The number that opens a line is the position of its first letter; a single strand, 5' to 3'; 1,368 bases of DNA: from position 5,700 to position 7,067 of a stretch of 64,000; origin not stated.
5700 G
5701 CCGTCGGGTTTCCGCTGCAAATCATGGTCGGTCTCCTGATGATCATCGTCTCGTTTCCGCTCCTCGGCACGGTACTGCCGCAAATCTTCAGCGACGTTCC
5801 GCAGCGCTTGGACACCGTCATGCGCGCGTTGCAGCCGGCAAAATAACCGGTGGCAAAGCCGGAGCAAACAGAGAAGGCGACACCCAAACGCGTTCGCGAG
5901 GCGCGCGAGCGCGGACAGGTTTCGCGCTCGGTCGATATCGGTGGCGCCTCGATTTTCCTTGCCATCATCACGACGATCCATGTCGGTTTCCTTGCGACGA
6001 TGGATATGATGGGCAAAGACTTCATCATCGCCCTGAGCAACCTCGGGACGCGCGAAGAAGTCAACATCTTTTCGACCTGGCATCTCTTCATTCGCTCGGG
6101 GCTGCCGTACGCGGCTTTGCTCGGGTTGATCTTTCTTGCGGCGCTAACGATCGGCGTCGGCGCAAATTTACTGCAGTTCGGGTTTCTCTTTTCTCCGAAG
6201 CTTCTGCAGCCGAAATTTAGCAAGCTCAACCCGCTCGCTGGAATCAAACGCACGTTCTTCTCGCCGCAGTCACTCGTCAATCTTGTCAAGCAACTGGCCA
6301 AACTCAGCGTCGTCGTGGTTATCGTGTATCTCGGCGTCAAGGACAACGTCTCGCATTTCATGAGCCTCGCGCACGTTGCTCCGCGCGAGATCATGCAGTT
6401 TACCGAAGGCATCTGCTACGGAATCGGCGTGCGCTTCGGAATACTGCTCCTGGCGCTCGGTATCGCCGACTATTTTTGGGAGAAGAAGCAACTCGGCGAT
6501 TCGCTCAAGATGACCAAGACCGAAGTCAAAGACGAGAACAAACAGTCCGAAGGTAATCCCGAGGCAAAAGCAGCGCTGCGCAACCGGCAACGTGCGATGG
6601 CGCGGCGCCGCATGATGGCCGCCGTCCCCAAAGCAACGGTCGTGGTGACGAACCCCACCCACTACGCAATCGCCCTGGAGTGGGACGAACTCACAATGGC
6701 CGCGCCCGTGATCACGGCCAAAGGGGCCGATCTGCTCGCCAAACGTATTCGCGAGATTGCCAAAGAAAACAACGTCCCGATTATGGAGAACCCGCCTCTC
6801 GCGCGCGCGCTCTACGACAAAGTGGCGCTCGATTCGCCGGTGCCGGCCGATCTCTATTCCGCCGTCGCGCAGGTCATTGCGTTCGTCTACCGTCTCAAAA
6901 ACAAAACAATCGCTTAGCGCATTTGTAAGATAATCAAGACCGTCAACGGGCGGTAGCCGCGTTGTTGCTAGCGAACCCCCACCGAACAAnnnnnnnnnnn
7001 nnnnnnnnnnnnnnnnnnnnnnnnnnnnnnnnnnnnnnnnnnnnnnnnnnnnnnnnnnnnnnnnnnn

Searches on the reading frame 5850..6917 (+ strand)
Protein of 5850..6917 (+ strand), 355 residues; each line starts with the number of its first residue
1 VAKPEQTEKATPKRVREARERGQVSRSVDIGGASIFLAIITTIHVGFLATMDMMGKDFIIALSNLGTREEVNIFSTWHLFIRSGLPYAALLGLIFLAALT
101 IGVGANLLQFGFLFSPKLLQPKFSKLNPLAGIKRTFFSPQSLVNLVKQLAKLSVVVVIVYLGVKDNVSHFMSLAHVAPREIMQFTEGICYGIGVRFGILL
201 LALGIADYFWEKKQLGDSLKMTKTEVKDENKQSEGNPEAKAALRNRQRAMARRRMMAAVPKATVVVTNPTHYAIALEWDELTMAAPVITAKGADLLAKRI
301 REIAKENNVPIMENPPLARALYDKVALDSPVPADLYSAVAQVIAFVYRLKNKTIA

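Call 8: search_protein_families(library=pfam, proteins=[window:5850-6917:+], max_evalue=0.01)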
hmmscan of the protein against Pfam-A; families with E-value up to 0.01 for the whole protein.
window:5850-6917:+ (355 aa): 1 family
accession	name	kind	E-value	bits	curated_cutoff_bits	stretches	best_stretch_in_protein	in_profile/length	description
PF01312.24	Bac_export_2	-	3.7e-116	388.5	24.4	1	5-346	2-335/335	FlhB HrpN YscU SpaS Family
